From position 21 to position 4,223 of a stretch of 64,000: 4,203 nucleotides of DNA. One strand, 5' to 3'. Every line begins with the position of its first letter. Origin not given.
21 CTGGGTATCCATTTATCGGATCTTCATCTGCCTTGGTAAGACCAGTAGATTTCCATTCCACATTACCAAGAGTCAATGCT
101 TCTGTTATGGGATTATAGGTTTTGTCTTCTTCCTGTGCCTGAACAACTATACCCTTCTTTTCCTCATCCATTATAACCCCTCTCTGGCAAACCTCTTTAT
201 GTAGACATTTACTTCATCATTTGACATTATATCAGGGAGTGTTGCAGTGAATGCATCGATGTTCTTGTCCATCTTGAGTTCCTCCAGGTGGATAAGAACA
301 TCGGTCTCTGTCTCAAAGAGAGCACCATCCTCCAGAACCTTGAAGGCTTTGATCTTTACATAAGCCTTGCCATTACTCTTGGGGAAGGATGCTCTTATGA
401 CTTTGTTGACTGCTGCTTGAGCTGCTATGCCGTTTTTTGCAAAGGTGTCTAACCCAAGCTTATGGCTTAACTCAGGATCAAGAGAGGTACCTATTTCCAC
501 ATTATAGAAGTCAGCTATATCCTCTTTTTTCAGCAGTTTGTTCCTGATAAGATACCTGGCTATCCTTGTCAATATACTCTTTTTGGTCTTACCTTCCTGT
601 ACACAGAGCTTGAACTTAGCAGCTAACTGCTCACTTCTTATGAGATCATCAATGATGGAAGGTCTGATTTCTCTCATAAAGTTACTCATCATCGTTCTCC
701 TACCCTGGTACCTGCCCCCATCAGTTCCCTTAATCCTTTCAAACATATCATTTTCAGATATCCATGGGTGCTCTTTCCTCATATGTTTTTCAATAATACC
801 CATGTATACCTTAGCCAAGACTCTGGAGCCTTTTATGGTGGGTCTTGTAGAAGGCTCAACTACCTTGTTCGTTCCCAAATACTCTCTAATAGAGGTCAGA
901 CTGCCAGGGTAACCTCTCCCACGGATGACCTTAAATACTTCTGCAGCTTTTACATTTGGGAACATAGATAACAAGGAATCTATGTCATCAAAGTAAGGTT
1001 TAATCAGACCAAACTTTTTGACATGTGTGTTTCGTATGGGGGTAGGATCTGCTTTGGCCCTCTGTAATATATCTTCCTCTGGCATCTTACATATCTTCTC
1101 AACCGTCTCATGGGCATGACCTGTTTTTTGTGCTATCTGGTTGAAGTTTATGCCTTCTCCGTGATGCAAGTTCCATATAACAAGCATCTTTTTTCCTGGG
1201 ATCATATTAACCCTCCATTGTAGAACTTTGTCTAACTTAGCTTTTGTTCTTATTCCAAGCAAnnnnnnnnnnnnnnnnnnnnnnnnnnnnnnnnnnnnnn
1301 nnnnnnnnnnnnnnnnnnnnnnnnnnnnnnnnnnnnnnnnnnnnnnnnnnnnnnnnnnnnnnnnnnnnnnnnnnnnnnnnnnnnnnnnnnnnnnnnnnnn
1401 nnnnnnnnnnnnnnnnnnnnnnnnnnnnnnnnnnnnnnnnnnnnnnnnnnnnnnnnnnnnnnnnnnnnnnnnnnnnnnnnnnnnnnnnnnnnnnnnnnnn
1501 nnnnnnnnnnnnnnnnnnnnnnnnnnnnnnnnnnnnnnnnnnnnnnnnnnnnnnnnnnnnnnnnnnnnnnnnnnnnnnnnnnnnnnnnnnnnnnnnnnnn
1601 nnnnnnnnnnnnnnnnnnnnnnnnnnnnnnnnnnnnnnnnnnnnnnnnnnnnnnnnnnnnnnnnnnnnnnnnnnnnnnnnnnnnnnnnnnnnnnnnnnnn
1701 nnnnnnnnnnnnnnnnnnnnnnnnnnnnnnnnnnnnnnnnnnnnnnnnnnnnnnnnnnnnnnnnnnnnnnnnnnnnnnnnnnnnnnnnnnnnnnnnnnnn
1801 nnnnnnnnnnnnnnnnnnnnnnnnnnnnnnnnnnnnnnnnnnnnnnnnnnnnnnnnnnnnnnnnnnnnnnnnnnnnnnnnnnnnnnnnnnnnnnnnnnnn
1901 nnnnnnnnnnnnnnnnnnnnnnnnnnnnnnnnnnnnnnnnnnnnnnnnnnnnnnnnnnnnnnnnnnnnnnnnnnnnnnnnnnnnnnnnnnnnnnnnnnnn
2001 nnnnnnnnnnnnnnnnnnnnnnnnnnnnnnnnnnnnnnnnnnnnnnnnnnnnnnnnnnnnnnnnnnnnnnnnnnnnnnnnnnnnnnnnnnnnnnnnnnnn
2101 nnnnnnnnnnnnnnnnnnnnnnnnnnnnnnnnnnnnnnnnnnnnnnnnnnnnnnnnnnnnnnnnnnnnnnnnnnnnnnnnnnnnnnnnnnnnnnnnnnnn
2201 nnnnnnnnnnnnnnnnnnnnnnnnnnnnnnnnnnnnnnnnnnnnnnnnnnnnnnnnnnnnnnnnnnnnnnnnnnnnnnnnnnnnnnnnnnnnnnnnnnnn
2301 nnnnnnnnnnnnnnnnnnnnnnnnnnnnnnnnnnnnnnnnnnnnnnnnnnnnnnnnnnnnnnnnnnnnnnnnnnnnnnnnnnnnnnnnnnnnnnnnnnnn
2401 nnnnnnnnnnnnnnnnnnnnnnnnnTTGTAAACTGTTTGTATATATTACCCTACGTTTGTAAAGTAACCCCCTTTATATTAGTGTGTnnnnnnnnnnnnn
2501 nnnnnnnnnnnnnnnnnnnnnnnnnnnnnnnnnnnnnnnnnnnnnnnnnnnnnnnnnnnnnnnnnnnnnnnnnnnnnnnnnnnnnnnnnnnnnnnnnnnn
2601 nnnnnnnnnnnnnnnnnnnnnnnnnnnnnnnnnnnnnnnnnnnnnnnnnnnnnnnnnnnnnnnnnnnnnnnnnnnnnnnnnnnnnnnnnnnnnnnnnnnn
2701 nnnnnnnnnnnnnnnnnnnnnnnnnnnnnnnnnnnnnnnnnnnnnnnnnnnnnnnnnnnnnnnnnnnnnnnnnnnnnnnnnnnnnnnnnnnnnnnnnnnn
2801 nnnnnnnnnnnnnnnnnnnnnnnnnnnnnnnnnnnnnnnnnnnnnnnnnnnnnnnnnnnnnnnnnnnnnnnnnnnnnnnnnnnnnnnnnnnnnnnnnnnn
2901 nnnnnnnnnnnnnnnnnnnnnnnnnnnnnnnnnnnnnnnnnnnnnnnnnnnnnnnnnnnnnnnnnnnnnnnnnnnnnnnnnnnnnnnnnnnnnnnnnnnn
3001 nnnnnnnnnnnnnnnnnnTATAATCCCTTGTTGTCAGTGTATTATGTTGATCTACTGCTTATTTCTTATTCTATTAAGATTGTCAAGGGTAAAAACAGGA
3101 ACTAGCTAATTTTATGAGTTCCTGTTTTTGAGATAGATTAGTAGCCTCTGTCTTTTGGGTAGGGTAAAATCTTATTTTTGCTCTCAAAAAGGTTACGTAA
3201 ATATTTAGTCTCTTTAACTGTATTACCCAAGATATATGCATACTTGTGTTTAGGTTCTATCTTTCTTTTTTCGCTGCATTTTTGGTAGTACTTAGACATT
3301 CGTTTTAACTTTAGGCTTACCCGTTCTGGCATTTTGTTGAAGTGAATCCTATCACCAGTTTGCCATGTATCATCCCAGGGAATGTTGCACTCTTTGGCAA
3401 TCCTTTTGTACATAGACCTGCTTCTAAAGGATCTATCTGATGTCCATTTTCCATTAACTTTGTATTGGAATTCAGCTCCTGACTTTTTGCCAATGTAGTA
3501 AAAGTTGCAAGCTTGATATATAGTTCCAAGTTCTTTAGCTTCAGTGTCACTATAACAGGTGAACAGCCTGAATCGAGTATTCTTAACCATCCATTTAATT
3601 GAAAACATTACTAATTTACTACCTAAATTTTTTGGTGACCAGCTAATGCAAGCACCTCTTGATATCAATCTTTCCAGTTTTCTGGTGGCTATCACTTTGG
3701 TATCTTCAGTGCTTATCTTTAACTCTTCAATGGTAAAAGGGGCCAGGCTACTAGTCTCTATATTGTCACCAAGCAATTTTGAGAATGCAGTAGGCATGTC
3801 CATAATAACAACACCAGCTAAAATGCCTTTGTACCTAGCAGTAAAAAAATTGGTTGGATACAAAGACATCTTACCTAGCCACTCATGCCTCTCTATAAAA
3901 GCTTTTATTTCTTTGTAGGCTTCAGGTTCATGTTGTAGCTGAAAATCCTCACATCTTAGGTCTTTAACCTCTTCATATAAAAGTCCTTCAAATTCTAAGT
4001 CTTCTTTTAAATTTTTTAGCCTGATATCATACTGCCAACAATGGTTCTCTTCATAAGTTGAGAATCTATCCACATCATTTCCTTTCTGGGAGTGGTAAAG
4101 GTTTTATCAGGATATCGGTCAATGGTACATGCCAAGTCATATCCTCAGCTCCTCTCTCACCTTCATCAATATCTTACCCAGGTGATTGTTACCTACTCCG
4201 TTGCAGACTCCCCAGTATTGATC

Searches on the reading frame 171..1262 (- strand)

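Call 26: search_protein_families(library=phrogs, max_evalue=0.00001, proteins=[window:171-1262:-])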
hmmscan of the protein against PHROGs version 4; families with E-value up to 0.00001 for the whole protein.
window:171-1262:- (363 aa): 2 families
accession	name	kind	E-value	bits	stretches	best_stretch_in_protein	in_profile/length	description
phrog_1157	-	integration and excision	1e-10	42.5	1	23-138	4-114/422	transposase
phrog_7847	-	unknown function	3.1e-09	37.7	1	32-138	12-107/222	-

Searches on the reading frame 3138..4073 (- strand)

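Call 26: search_protein_families(library=phrogs, max_evalue=0.00001, proteins=[window:3138-4073:-])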
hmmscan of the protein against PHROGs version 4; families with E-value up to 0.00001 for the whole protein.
window:3138-4073:- (311 aa): 1 family
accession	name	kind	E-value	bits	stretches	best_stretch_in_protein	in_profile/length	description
phrog_1384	-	other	9.9e-18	65.5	1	139-309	91-220/245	Mom-like DNA modification protein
